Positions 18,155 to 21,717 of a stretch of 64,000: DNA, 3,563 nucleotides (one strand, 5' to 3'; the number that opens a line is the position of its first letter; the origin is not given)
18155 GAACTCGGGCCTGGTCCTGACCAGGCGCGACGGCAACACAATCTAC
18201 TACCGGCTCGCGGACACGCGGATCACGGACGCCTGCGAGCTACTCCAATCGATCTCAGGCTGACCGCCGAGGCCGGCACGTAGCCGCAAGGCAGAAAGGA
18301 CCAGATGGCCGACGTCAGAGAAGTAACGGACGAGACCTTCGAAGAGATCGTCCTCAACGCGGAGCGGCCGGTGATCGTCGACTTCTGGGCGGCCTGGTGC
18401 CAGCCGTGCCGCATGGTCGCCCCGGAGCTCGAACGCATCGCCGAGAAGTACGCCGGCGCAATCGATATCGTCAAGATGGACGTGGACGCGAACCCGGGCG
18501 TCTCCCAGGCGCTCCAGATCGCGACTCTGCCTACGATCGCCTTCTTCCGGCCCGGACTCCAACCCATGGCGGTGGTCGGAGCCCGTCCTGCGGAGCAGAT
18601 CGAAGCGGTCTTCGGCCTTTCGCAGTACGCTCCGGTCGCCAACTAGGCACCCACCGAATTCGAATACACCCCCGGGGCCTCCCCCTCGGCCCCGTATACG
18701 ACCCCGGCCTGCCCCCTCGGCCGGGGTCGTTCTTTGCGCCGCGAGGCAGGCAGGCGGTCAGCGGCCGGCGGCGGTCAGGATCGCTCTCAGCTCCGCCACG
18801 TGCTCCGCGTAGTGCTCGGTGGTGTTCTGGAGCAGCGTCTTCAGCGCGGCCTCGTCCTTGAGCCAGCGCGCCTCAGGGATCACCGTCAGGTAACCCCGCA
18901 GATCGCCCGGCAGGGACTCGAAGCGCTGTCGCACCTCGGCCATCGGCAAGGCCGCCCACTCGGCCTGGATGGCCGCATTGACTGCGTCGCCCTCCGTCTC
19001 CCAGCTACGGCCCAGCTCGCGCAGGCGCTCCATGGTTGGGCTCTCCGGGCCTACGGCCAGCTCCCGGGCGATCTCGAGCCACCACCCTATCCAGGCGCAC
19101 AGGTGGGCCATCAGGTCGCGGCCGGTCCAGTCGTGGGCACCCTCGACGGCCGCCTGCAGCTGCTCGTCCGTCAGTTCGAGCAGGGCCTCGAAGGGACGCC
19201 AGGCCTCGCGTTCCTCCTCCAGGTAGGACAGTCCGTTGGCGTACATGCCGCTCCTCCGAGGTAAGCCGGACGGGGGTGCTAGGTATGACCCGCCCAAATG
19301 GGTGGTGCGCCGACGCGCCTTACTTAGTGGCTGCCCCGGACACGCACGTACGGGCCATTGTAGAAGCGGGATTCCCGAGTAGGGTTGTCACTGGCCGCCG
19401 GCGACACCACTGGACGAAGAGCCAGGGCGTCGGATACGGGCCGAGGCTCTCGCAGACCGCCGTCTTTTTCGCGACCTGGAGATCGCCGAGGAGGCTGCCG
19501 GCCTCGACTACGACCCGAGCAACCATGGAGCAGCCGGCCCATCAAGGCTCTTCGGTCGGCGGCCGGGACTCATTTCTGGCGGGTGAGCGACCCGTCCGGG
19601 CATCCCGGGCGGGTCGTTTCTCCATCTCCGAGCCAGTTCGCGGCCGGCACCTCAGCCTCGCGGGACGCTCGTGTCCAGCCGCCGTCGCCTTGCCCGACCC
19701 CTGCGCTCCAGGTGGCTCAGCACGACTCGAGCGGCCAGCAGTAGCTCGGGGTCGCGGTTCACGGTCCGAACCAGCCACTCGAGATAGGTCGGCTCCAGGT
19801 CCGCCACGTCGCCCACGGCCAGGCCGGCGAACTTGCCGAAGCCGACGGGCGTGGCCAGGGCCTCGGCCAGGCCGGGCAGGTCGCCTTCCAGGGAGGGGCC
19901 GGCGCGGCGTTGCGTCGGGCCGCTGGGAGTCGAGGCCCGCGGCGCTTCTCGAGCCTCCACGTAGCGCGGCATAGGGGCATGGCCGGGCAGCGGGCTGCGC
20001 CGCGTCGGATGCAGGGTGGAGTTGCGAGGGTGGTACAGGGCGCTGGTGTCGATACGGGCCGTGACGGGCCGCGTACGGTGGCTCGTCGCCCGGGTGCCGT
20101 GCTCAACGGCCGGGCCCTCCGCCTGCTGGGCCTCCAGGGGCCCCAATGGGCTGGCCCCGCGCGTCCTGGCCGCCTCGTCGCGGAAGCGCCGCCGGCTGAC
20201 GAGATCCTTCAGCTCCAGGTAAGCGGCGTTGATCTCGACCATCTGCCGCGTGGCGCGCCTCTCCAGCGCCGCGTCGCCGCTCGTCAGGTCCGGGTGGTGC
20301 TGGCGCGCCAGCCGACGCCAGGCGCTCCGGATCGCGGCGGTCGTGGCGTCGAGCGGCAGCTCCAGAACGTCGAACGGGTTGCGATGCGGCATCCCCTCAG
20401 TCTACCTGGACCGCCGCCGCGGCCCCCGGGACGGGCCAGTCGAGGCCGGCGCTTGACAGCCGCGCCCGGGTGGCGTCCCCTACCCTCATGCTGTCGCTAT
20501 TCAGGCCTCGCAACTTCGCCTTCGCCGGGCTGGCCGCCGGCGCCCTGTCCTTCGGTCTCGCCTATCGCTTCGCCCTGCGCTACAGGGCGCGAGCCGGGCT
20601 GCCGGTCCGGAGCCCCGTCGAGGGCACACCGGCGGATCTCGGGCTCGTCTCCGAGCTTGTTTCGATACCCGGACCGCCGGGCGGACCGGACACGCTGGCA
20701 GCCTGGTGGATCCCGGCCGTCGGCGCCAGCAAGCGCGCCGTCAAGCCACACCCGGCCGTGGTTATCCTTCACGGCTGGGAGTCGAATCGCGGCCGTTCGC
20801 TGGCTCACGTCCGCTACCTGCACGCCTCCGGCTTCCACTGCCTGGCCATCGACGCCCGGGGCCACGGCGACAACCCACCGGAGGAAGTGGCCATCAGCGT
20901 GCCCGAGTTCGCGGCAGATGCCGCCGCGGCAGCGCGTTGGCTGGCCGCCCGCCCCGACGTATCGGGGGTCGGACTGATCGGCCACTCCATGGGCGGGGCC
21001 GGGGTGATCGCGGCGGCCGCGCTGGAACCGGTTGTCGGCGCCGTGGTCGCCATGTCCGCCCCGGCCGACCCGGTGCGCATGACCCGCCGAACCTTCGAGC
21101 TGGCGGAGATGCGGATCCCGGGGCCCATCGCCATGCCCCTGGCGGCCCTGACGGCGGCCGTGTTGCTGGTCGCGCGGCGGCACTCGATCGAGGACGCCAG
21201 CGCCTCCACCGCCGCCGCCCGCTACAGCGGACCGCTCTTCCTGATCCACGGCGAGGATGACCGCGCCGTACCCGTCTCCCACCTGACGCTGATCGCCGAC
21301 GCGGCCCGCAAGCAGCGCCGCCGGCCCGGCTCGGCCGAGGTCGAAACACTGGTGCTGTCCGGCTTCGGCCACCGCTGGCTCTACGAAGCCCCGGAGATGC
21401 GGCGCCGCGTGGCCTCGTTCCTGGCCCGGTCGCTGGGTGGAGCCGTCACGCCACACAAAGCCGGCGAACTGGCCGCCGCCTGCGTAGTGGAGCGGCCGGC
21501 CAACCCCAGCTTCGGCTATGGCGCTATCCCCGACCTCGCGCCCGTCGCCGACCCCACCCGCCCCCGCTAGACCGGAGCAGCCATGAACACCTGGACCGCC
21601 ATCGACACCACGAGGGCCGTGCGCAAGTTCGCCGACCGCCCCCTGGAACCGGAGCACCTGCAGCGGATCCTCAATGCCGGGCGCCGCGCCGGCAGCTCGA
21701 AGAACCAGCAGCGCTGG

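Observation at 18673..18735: Twin hairpins with near-identical CCCCCUC loops: a 6C-like small RNA in the trxA 3' region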

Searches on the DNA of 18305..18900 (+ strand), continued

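Call 46: search_with_rna_model(model_id=R1, sources=[window, L001, L002, L003, L004, L005, L006, L007, L008, L009, L010, L011, L012, L013, L014, L015, L016, L017, L018, L019, L020, L021, L022, L023, L024, L025, L026, L027, L028, L029, L030, L031, L032, L033, L034, L035, L036, L037, L038, L039, L040, L041, L042, L043, L044, L045, L050, L081, L082, L083, L084, L086, L087, L088, L090, L091, L092, L093, L095, L097, L099, L101, L102, L104, L106, L107, L108, L109, L111, L112, L113, L115, L116, L117, L118, L119, L120, L122, L125, L126, L127, L130, L132, L133, L135, L136, L137, L138, L139, L140, L141, L145, L146, L149, L152, L155, L156, L159, L162, L163], max_evalue=1e-10, make_alignment=true)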
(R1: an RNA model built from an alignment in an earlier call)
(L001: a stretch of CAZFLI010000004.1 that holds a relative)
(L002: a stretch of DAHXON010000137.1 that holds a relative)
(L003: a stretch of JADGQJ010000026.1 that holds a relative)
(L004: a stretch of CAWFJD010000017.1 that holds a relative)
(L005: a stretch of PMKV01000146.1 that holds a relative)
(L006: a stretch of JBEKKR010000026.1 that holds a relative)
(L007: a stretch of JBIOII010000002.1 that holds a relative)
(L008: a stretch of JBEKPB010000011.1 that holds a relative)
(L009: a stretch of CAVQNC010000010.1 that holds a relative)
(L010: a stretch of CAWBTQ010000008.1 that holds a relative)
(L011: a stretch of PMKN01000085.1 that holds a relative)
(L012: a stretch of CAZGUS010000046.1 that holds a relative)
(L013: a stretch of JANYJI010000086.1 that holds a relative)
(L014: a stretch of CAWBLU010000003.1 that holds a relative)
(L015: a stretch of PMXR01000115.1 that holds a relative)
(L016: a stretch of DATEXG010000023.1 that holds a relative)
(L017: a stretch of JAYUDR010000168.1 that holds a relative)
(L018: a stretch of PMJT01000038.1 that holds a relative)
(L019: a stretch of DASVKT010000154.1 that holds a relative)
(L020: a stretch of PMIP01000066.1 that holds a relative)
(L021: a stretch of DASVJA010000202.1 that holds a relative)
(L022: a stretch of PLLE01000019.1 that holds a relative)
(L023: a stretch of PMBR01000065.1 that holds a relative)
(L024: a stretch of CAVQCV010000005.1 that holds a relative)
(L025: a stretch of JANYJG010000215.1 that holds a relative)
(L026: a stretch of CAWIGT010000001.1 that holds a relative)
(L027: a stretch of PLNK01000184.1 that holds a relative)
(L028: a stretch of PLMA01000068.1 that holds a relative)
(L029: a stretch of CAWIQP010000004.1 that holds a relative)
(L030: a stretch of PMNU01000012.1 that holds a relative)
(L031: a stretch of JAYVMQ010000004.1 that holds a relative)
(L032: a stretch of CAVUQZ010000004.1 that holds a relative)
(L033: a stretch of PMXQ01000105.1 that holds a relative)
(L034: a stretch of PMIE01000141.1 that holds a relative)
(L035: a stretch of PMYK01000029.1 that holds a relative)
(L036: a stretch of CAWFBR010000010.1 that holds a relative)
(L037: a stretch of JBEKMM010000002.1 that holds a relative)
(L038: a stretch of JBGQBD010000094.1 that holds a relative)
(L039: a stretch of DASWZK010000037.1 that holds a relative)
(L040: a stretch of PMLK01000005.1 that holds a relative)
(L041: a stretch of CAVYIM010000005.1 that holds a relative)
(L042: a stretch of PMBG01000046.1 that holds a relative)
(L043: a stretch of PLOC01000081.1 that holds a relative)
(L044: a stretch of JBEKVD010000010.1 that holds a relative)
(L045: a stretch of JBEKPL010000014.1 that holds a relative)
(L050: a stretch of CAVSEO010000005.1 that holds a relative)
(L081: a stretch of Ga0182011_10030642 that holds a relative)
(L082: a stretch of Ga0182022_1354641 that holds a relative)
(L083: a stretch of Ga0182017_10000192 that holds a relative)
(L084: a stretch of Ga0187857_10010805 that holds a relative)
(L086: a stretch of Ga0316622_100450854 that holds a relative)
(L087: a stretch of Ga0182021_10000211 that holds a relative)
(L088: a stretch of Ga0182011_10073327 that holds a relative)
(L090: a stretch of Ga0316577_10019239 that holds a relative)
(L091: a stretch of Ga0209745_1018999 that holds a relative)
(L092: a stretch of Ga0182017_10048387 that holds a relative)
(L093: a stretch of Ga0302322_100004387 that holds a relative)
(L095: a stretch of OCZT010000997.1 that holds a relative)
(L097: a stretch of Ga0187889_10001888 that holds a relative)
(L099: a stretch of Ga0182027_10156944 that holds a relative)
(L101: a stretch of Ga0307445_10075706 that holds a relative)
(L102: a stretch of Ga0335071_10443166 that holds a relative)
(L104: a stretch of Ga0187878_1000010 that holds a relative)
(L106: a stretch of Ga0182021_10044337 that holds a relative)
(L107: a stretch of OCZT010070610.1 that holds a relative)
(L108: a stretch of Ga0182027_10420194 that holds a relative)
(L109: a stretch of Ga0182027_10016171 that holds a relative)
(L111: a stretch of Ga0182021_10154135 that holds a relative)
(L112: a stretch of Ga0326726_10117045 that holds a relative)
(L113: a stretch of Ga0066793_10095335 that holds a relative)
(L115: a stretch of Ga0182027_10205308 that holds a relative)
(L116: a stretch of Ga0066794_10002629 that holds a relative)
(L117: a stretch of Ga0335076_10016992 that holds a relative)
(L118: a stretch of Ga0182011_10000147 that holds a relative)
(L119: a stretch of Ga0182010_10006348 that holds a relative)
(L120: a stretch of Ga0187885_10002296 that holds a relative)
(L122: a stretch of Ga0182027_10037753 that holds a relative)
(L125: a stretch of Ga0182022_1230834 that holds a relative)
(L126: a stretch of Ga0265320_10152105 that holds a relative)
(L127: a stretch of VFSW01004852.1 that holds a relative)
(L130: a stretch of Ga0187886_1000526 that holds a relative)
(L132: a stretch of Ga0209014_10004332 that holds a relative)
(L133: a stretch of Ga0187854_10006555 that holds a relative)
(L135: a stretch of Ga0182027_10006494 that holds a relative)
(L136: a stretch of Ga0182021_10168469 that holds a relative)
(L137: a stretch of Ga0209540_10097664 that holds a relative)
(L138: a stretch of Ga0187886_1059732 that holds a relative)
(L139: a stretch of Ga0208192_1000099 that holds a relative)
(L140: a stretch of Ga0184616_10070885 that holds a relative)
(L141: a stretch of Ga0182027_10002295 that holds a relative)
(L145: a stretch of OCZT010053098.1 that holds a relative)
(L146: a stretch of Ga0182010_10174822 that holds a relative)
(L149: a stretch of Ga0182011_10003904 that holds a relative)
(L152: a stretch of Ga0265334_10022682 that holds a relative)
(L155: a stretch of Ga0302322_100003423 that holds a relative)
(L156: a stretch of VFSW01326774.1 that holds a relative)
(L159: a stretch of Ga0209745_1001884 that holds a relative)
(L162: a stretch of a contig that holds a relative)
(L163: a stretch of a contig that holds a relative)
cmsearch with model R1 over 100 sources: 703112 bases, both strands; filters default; matches with E-value up to 1e-10: 100.
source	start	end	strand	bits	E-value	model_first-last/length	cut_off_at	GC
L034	3029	3121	+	108.3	4.5e-31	1-93/93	no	0.67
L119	5250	5342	-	108.3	4.5e-31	1-93/93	no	0.67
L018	4357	4449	+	107.8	6.2e-31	1-93/93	no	0.65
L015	4354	4446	+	107.5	8.2e-31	1-93/93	no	0.67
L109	2926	3018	-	107.5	8.2e-31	1-93/93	no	0.67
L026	4357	4449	+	107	1.2e-30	1-93/93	no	0.71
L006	4356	4448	+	106.5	1.6e-30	1-93/93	no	0.69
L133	3062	3154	-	106.5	1.6e-30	1-93/93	no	0.69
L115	1028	1121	-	105.4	3.6e-30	1-93/93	no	0.68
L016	2795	2889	+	105.2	4.3e-30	1-93/93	no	0.67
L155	12203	12295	-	105.2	4.3e-30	1-93/93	no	0.7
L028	4356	4450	+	105.1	4.4e-30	1-93/93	no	0.68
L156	556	648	-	104.6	6.7e-30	1-93/93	no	0.65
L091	1796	1890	-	104.5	7.1e-30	1-93/93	no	0.67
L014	4357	4449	+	104.2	8.4e-30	1-93/93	no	0.68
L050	4360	4454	+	104.2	8.6e-30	1-93/93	no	0.68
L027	4359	4452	+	104.1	9.1e-30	1-93/93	no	0.66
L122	2863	2956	+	104.1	9.1e-30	1-93/93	no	0.66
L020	1357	1451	+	102.9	2.2e-29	1-93/93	no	0.66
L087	10928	11022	-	102.9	2.2e-29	1-93/93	no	0.66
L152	306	400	+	102.8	2.4e-29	1-93/93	no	0.64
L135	3206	3298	+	102.6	2.8e-29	1-93/93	no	0.66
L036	4356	4450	+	102.5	2.9e-29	1-93/93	no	0.67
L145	351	445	-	102.2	3.7e-29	1-93/93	no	0.66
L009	4354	4446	+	101.6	5.7e-29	1-93/93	no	0.67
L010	4351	4443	+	101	9.2e-29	1-93/93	no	0.67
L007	4351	4443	+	100.8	1e-28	1-93/93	no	0.68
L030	4357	4448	+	100.7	1.1e-28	1-93/93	no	0.72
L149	2479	2570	+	100.7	1.1e-28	1-93/93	no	0.72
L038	2386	2480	+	100.6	1.2e-28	1-93/93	no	0.72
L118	8889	8983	-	100.5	1.3e-28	1-93/93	no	0.71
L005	4357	4450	+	99.9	2e-28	1-93/93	no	0.69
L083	5421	5514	-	99.9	2e-28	1-93/93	no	0.69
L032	4356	4450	+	99.8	2.1e-28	1-93/93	no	0.68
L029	4357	4450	+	99.7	2.3e-28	1-93/93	no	0.72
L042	4350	4442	+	99.1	3.5e-28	1-93/93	no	0.62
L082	1910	2002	+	99.1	3.5e-28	1-93/93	no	0.62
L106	3711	3804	+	98.8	4.5e-28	1-93/93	no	0.7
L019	955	1049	+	98.6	5e-28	1-93/93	no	0.65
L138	685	779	-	98.6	5e-28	1-93/93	no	0.69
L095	6673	6767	-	98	7.8e-28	1-93/93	no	0.65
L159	7908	8002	-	97.7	9.8e-28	1-93/93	no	0.67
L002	4351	4443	+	97.6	1e-27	1-93/93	no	0.72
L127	681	773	-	97.6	1e-27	1-93/93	no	0.72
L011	4353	4447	+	97.4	1.2e-27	1-93/93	no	0.72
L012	1638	1732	+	97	1.7e-27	1-93/93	no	0.66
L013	4352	4444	+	96.8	1.9e-27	1-93/93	no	0.63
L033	4356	4450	+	96.8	1.9e-27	1-93/93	no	0.66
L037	4356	4450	+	96.7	2e-27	1-93/93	no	0.67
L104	305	399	+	96.7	2e-27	1-93/93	no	0.67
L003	4356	4450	+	96.5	2.3e-27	1-93/93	no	0.69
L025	4353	4448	+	96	3.3e-27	1-93/93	no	0.61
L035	4358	4450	+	96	3.4e-27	1-93/93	no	0.72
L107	1819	1911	-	96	3.4e-27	1-93/93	no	0.72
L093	8392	8486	-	95.8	4e-27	1-93/93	no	0.67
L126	916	1011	-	95.6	4.4e-27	1-93/93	no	0.69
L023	4355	4449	+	95.5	5e-27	1-93/93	no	0.67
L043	2697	2791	+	95.5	5e-27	1-93/93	no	0.68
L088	2151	2243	+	95.2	6.2e-27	1-93/93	no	0.63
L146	863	955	+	94.9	7.4e-27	1-93/93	no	0.65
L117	1549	1642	-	94.9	7.8e-27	1-93/93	no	0.67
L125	1592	1685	+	94.7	8.7e-27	1-93/93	no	0.62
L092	1803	1897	+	94.6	9.6e-27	1-93/93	no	0.71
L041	4355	4449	+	94.3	1.2e-26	1-93/93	no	0.68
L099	365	458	-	94.2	1.2e-26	1-93/93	no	0.68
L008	4351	4442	+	93.8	1.6e-26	1-93/93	no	0.65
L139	3715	3806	+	93.8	1.6e-26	1-93/93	no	0.65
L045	4333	4429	+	93.4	2.2e-26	1-93/93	no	0.69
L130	5699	5795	-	93.4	2.2e-26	1-93/93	no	0.69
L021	2663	2757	+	92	6e-26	1-93/93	no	0.68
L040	4359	4453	+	92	6.3e-26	1-93/93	no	0.69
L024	4344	4439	+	91.9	6.5e-26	1-93/93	no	0.64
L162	30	122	-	91.9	6.8e-26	1-93/93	no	0.65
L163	777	869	-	91.8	7.4e-26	1-93/93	no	0.66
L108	489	584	-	89.5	3.7e-25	1-93/93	no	0.68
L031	4349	4440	+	89.1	5.1e-25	1-93/93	no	0.64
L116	2022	2113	-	89.1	5.1e-25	1-93/93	no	0.64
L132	4744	4841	-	89.1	5.2e-25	1-93/93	no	0.61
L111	2183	2278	+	88.1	1.1e-24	1-93/93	no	0.68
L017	4350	4441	+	87.7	1.5e-24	1-93/93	no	0.64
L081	3273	3368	+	87.6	1.5e-24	1-93/93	no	0.68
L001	4359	4450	+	86.8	2.8e-24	1-93/93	no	0.72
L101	1170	1261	-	86.8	2.8e-24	1-93/93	no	0.72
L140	734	824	+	86.5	3.4e-24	1-93/93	no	0.68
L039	4355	4443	+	86.5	3.4e-24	1-93/93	no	0.69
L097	4746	4834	+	86.5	3.4e-24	1-93/93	no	0.69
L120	11826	11922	-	86.3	3.8e-24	1-93/93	no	0.68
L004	4348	4440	+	85.7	6e-24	1-93/93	no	0.67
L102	795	886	+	85.6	6.4e-24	1-93/93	no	0.71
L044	4352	4440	+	85.5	6.9e-24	1-93/93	no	0.73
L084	3964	4052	+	85.5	6.9e-24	1-93/93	no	0.73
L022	4355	4450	+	84.8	1.2e-23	1-93/93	no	0.66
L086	1237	1331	-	83.2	3.8e-23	1-93/93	no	0.68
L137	1278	1375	-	83.1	4e-23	1-93/93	no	0.67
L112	2086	2177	-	82.9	4.8e-23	1-93/93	no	0.72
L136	117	215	+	82.8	4.9e-23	1-93/93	no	0.67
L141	6562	6649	-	81.3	1.4e-22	1-93/93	no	0.7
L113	751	848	+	78.4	1.2e-21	1-93/93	no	0.64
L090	1762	1851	+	71.6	1.7e-19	1-93/93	no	0.73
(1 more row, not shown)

Alignment A2: 100 matches aligned to the model, 105 columns, each read 5' to 3' on its own strand. Consensus structure (alignment columns), stored with it:
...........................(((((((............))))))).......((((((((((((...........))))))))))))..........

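Call 58: search_dna_similar(query=window:18655-18740:+, collection=plasmids, mode=distant, max_evalue=1, max_rows=10)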
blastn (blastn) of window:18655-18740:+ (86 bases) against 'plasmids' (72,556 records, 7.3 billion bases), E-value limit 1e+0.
No match.

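Call 59: search_dna_similar(query=window:18655-18740:+, collection=phages, mode=distant, max_evalue=1, max_rows=10)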
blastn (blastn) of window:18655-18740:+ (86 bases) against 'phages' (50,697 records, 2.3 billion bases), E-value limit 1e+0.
No match.

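Call 61: search_rna_families(sources=[L053, L055, L061, L062, L070, L072, L073, L076, L049], threshold=evalue, max_evalue=5)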
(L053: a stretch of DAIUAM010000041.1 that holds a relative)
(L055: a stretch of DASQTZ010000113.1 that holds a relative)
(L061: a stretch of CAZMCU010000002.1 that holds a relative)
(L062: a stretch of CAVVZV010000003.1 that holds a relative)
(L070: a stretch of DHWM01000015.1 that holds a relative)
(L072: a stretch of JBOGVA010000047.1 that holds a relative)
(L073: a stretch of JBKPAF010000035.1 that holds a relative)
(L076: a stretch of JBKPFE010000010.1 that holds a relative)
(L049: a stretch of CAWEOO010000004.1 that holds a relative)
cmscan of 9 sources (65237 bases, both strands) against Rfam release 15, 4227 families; matches with E-value up to 5: 2.
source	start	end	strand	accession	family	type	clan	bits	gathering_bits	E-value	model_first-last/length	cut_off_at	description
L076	1178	1239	+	RF03196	mir-6790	Gene; miRNA;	-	24.2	78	2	1-63/63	no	mir-6790 microRNA precursor family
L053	6432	6552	-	RF02832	Scr5676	Gene; sRNA;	-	23.3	56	2.9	1-130/130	no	Streptomyces RNA 5676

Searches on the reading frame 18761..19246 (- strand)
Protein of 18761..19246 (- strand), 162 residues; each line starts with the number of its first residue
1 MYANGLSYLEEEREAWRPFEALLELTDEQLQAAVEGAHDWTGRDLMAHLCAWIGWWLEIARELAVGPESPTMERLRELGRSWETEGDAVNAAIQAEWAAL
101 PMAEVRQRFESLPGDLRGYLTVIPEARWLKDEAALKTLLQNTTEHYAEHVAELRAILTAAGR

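Call 36: search_protein_families(library=pfam, proteins=[window:18761-19246:-])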
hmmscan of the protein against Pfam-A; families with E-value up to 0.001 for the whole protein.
window:18761-19246:- (162 aa): 2 families
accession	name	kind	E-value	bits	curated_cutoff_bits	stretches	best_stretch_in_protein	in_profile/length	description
PF11716.13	MDMPI_N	-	6.9e-07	30.5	24.2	1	13-125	2-105/140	Mycothiol maleylpyruvate isomerase N-terminal domain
PF08020.16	DUF1706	-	1.9e-06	28.3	24.2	1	10-155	12-163/166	Protein of unknown function (DUF1706)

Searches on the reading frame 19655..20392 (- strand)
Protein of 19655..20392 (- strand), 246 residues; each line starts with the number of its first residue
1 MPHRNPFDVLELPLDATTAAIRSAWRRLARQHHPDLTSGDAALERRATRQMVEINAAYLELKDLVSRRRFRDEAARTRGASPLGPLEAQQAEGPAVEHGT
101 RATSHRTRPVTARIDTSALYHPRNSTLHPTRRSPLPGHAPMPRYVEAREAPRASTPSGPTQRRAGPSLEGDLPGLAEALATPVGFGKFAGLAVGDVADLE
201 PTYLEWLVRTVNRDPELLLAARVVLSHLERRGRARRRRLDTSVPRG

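Call 36: search_protein_families(library=pfam, proteins=[window:19655-20392:-])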
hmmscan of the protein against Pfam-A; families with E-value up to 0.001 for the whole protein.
window:19655-20392:- (246 aa): 2 families
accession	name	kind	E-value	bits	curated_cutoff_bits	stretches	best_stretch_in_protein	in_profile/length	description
PF00226.36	DnaJ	-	1.7e-11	44.5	27.8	1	6-69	2-61/63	DnaJ domain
PF20600.3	ExoX-like_C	-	6.4e-07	29.1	26.5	1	185-209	3-27/30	Exodeoxyribonuclease X-like C-terminal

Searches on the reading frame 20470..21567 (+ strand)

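Call 36: search_protein_families(library=pfam, proteins=[window:20470-21567:+])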
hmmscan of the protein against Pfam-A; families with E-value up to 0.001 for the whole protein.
window:20470-21567:+ (366 aa): 10 families
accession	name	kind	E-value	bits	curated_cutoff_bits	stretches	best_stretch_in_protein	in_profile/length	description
PF12146.15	Hydrolase_4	-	2.4e-19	70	27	1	92-203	2-114/239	Serine aminopeptidase, S33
PF00561.26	Abhydrolase_1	-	7.5e-16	59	25.8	1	95-209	1-113/245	alpha/beta hydrolase fold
PF12697.13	Abhydrolase_6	-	7.6e-14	53.3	26.3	1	97-309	1-212/217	Alpha/beta hydrolase family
PF00326.27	Peptidase_S9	-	4.9e-08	33.2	22.6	1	149-323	46-211/213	Prolyl oligopeptidase family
PF01738.24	DLH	-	2.9e-07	30.7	21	1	84-194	4-126/217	Dienelactone hydrolase family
PF02129.25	Peptidase_S15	-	8.8e-07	29.3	23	1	80-205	10-137/262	X-Pro dipeptidyl-peptidase (S15 family)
PF05448.18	AXE1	-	4e-06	26.3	21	0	89-139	78-127/321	Acetyl xylan esterase (AXE1)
PF12740.14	PETase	-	1.8e-05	24.8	28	1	95-196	55-156/263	PET hydrolase-like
PF08840.17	BAAT_C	-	2e-05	25.2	20.9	1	154-302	9-159/210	BAAT / Acyl-CoA thioester hydrolase C terminal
PF20434.5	BD-FAE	-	0.00061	19.8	26.8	0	188-272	132-208/215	BD-FAE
